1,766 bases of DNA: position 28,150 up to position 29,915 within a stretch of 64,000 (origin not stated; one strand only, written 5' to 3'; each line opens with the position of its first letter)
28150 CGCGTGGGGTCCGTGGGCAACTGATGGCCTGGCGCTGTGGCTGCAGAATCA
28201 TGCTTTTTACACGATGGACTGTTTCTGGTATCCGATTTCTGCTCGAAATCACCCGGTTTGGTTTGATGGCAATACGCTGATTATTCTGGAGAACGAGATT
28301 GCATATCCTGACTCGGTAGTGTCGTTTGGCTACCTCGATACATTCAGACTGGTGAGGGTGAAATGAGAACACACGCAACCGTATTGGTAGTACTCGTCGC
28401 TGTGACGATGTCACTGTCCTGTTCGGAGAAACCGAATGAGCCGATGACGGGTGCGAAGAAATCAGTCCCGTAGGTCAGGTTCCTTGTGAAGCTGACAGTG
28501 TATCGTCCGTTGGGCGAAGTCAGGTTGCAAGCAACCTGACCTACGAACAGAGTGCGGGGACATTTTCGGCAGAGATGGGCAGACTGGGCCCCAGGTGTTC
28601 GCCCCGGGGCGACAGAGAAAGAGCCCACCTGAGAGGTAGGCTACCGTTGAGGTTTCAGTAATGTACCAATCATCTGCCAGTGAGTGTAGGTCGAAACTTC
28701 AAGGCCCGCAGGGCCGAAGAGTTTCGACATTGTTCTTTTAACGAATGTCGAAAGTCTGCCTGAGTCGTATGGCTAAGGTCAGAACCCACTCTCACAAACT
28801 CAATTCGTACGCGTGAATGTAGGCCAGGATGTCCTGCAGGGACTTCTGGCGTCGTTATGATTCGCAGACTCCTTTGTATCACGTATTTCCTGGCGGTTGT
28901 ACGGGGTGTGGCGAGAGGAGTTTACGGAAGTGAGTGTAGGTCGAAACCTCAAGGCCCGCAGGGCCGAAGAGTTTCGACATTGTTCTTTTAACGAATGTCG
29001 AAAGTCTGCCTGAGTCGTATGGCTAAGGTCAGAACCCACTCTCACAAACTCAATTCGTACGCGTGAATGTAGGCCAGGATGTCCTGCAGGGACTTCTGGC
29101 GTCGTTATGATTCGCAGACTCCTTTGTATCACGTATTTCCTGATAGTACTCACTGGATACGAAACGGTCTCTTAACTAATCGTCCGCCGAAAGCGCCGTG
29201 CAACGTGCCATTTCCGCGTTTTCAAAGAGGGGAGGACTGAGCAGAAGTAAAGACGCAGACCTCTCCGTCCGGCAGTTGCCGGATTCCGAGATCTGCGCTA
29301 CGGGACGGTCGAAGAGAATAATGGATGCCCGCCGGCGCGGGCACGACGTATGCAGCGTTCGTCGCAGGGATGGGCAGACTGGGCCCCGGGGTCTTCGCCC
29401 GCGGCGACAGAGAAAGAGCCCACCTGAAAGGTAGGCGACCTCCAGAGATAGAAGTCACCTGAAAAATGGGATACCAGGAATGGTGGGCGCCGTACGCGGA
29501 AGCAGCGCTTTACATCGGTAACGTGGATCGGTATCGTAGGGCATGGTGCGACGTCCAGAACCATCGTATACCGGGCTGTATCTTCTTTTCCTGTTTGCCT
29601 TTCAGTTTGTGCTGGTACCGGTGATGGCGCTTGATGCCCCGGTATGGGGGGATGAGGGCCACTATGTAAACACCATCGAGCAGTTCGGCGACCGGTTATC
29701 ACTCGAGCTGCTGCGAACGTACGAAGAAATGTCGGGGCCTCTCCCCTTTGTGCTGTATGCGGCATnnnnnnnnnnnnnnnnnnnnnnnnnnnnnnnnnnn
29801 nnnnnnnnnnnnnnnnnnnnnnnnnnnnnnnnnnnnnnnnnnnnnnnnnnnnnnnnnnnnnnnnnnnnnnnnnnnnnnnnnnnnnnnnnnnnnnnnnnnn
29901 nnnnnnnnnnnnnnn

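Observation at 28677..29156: Near-identical tandem pair of a 214-bp highly structured non-coding element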

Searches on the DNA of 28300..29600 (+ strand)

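Call 8: search_rna_families(source=window, start=28300, end=29600, threshold=evalue, max_evalue=10, show_alignments=3)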
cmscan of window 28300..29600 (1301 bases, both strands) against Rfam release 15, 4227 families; matches with E-value up to 10: 3.
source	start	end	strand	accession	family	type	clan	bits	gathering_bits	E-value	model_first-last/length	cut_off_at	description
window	29323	29344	+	RF01356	CRISPR-DR28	Gene; CRISPR;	-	17.6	35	5.4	1-24/24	no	CRISPR RNA direct repeat element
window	28775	28888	-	RF01596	plasmodium_snoR20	Gene; snRNA; snoRNA; CD-box;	-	15.5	45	6.4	1-82/82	no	small nucleolar RNA snoR20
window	29025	29138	-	RF01596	plasmodium_snoR20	Gene; snRNA; snoRNA; CD-box;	-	15.5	45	6.4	1-82/82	no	small nucleolar RNA snoR20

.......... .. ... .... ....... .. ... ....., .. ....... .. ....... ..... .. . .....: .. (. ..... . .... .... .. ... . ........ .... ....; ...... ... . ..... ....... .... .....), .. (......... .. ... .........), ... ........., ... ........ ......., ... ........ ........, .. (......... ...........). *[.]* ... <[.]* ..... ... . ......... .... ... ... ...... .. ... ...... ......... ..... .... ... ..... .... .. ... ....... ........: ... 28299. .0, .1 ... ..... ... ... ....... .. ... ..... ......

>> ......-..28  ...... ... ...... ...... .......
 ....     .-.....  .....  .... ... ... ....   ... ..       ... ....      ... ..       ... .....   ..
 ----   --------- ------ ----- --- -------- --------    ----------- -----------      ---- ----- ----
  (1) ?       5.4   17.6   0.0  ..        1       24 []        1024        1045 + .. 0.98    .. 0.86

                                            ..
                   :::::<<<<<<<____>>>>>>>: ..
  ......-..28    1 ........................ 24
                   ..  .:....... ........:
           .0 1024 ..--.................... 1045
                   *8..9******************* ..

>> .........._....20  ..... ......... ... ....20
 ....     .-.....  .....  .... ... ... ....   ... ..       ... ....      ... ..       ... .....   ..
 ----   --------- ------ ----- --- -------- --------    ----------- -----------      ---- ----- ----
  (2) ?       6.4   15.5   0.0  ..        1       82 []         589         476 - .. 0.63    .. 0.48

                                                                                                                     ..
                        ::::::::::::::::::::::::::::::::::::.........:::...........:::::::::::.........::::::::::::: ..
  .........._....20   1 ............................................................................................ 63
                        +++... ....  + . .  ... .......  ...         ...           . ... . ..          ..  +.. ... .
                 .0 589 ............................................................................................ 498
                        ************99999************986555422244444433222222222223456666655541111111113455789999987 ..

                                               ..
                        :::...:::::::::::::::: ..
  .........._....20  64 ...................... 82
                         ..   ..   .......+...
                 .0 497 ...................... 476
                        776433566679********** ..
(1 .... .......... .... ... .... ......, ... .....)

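Call 18: search_dna_similar(query=window:28560-29460:+, collection=plasmids, mode=distant, max_evalue=0.01)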
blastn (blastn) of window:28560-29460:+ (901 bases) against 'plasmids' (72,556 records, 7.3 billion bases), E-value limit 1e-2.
No match.

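Call 19: search_dna_similar(query=window:28560-29460:+, collection=phages, mode=distant, max_evalue=0.01)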
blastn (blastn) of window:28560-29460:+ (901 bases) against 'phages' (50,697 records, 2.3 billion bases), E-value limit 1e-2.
No match.

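Call 56: build_rna_model(alignment_id=A1, structure=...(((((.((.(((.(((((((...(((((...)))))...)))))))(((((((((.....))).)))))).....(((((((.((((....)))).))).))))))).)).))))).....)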
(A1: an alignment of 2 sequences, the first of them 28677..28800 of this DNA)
Model R1 built from alignment A1 (2 sequences, 124 columns); structure: as given.
model positions 124; base pairs 42; branch points 2; effective number of sequences 0.59; information 0.59 bits per position. Calibrated on 0.2 Mb of random sequence (short: E-values are rough).
structure used (alignment columns):
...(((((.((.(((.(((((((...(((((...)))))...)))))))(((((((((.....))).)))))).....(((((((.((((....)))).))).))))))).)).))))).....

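Call 57: search_with_rna_model(model_id=R1, sources=[window, L002, L003, L004, L005, L006], max_evalue=10)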
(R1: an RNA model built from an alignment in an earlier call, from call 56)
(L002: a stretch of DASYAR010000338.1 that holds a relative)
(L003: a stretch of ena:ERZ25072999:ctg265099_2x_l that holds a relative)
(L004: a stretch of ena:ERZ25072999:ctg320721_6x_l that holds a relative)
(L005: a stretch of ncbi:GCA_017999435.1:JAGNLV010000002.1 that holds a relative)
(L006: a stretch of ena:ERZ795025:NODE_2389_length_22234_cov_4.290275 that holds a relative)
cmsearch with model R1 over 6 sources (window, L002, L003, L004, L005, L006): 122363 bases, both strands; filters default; matches with E-value up to 10: 4.
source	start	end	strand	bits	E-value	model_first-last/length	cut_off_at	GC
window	28677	28800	+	154.2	3.7e-42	1-124/124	no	0.49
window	28927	29050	+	152.9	9e-42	1-124/124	no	0.49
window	28675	28798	-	17.3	0.015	1-124/124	no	0.49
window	28925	29048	-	16.5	0.025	1-124/124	no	0.5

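Call 64: search_with_rna_model(model_id=R1, sources=[L007, L008, L009, L010], max_evalue=10)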
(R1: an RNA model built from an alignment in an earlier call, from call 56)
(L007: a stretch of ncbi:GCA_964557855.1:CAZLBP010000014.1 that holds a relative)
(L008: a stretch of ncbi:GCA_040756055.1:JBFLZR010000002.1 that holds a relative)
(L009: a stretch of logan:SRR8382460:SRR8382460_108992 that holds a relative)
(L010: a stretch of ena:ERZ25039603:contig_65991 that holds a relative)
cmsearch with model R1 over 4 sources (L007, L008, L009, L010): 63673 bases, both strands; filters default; matches with E-value up to 10: 1.
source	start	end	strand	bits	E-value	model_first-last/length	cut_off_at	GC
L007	14803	14872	+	16.2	0.016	1-124/124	no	0.57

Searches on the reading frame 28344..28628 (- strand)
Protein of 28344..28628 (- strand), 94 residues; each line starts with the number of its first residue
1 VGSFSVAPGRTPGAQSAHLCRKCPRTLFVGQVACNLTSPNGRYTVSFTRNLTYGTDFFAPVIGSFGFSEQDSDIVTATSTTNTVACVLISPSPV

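Call 69: search_protein_families(library=ncbifam, proteins=[window:28344-28628:-], max_evalue=1)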
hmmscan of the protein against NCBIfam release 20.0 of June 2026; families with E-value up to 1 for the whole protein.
window:28344-28628:- (94 aa): 1 family
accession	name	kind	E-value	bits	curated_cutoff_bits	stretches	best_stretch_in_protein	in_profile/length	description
NF011150.0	PRK14560.1-1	equivalog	0.098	12.5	217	1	48-88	79-119/155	putative RNA-binding protein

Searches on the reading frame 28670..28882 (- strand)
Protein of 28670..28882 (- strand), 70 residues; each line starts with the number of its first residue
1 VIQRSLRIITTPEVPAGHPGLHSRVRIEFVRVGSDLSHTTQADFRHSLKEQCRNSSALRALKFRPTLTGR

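Call 25: find_encoding_contigs(protein=window:28670-28882:-, flank=6000, max_places=10)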
Protein window:28670-28882:- (70 aa): no gene with exactly this product is on record in the collection.

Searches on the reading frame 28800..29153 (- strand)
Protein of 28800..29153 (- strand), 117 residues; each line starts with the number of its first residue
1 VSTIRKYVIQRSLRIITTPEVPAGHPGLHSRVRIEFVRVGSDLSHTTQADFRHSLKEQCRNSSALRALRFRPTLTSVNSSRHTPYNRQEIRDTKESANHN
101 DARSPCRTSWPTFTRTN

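Call 24: find_encoding_contigs(protein=window:28800-29153:-, flank=6000, max_places=10)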
Protein window:28800-29153:- (117 aa): no gene with exactly this product is on record in the collection.

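Call 33: find_homologous_proteins(query=window:28803-29153:-, max_evalue=0.001)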
Query seq(117 aa): 16 candidates shared short words with the query, none scored E <= 0.001.

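Call 69: search_protein_families(library=ncbifam, proteins=[window:28800-29153:-], max_evalue=1)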
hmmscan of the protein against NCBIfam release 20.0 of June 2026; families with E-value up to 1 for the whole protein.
window:28800-29153:- (117 aa): 0 families

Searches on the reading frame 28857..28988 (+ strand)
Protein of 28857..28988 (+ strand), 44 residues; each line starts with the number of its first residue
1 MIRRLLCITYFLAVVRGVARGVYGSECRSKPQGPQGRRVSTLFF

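Call 95: search_protein_representatives(protein=window:28857-28988:+)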
Query: 44 residues. Proteins with E-value up to 0.001 (for the whole library): 0; up to 1e-10: 0; up to 1e-30: 0. The best 0 are listed.

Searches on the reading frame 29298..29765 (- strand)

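Call 69: search_protein_families(library=ncbifam, proteins=[window:29298-29765:-], max_evalue=1)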
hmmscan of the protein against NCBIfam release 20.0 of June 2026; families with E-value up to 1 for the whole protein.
window:29298-29765:- (155 aa): 1 family
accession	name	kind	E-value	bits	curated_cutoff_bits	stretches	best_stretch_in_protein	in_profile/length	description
NF011670.1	PRK15088.1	equivalog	0.25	10.3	400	1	61-92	201-231/323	PTS mannose transporter subunit IIAB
